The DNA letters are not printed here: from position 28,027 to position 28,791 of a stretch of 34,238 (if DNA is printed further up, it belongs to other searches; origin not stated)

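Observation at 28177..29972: Candidate novel two-gene defence system: ABC/AAA_15-21-type ATPase translationally coupled to a small PD-(D/E)xK-like protein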

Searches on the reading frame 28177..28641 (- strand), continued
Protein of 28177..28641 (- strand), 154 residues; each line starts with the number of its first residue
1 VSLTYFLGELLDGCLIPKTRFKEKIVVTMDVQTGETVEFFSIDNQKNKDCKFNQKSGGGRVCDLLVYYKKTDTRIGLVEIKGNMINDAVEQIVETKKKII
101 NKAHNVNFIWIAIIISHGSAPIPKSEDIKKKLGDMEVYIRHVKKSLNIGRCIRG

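Call 47: find_encoding_contigs(protein=P0266, flank=6000, max_places=2)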
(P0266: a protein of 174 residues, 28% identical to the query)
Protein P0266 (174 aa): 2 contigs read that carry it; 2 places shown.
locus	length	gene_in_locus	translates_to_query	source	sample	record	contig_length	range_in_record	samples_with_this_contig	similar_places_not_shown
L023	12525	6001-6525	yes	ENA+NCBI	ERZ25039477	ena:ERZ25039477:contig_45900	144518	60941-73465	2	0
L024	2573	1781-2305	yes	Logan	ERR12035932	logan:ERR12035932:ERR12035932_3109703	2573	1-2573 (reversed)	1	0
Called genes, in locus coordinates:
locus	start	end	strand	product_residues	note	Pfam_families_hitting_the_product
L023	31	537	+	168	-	-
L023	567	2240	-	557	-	PF02384:N6_Mtase, PF07669:Eco57I, PF22837:M_Eco57I_C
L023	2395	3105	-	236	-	-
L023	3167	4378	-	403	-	PF04455:Saccharop_dh_N, PF21571:ArgZ-like_C_1st, PF21570:ArgZ-like_C_2nd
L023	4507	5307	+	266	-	PF13175:AAA_15, PF13476:AAA_23 (weak)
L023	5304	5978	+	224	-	PF13175:AAA_15, PF13304:AAA_21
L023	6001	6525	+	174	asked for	-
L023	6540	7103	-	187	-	PF12705:PDDEXK_1 (weak), PF01930:Cas_Cas4 (weak)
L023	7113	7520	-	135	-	-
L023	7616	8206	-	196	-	PF01966:HD (weak)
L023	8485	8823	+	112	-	PF13451:zf_Tbcl, PF23477:zf_Tbcl_2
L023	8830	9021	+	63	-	PF01165:Ribosomal_S21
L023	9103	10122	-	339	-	PF02746:MR_MLE_N, PF13378:MR_MLE_C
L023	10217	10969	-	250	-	PF02463:SMC_N, PF09818:ABC_ATPase (faint), PF13191:AAA_16 (faint), PF00005:ABC_tran, PF13304:AAA_21 (faint)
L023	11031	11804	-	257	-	PF00528:BPD_transp_1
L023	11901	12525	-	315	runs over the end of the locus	PF00497:SBP_bac_3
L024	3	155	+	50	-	?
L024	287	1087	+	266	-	PF13175:AAA_15, PF13476:AAA_23 (weak)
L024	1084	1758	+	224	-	PF13175:AAA_15, PF13304:AAA_21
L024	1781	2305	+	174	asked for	-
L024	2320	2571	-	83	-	?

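Call 48: find_encoding_contigs(protein=P0246, flank=6000, max_places=2)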
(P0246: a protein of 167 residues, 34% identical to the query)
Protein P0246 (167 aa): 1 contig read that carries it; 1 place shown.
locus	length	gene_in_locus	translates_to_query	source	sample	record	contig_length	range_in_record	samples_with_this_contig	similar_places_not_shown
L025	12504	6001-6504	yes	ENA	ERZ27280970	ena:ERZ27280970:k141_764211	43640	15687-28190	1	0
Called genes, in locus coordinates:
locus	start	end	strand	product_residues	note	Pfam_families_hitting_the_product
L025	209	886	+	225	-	PF03167:UDG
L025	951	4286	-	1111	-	PF09137:Glucodextran_N, PF00723:Glyco_hydro_15, PF09985:Glucodextran_C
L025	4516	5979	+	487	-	PF13175:AAA_15, PF13476:AAA_23 (faint), PF13304:AAA_21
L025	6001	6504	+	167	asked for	-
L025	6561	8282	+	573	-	PF00083:Sugar_tr, PF05977:MFS_3 (weak), PF06609:TRI12 (weak), PF07690:MFS_1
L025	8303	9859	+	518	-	PF00370:FGGY_N, PF02782:FGGY_C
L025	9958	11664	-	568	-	PF01494:FAD_binding_3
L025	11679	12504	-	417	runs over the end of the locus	PF00109:ketoacyl-synt, PF02801:Ketoacyl-synt_C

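Call 49: find_encoding_contigs(protein=P0274, flank=6000, max_places=2)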
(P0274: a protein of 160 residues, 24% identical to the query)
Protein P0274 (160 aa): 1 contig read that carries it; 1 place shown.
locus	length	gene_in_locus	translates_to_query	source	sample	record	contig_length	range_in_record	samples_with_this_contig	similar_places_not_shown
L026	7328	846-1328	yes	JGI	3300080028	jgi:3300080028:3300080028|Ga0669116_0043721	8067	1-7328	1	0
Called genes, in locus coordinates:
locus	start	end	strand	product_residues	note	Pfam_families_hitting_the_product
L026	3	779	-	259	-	?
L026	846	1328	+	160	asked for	-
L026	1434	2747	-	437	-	PF00815:Histidinol_dh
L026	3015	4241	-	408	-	PF16697:Yop-YscD_cpl, PF00498:FHA, PF16697:Yop-YscD_cpl, PF00498:FHA, PF24463:DUF7577 (faint)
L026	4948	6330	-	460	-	PF03951:Gln-synt_N, PF00120:Gln-synt_C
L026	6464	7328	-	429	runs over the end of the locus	PF00675:Peptidase_M16, PF05193:Peptidase_M16_C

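Call 52: search_protein_families(library=padloc, proteins=[L021:6001-6543:+], max_evalue=0.01)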
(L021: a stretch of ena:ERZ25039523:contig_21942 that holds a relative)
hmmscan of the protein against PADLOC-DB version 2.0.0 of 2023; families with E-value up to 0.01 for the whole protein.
L021:6001-6543:+ (181 aa): 1 family
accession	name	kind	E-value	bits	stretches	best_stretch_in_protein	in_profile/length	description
PDLC04665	PDC-M47B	-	0.0079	13.8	1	29-111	42-125/202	-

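Call 84: search_protein_families(library=pfam, alignment_id=A1, max_evalue=0.01)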
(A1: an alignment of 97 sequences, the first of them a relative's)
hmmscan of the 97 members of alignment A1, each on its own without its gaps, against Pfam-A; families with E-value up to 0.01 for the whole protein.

A. member 1, P0001 (154 aa): 2 families
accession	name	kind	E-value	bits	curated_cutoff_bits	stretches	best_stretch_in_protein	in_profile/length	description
PF14501.12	HATPase_c_5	-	0.00082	19.7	22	0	3-51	6-54/102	GHKL domain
PF14060.11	DUF4252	-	0.0032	18.1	23.9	1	44-91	77-124/125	Domain of unknown function (DUF4252)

B. families by the number of members that match (of 97 scanned): 10 families
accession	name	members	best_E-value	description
PF04313.20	HSDR_N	2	0.0021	Type I restriction enzyme R protein N terminus (HSDR_N)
PF14501.12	HATPase_c_5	1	0.00082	GHKL domain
PF10881.14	DUF2726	1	0.0028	Protein of unknown function (DUF2726)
PF14060.11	DUF4252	1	0.0032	Domain of unknown function (DUF4252)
PF15132.11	DUF4568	1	0.0035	Domain of unknown function (DUF4568)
PF16146.10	DUF4854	1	0.0036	Domain of unknown function (DUF4854)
PF06588.17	Muskelin_N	1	0.0078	Muskelin N-terminus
PF02558.23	ApbA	1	0.0083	Ketopantoate reductase PanE/ApbA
PF13588.12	HSDR_N_2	1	0.0088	Type I restriction enzyme R protein N terminus (HSDR_N)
PF17865.7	AAA_lid_5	1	0.0093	Midasin AAA lid domain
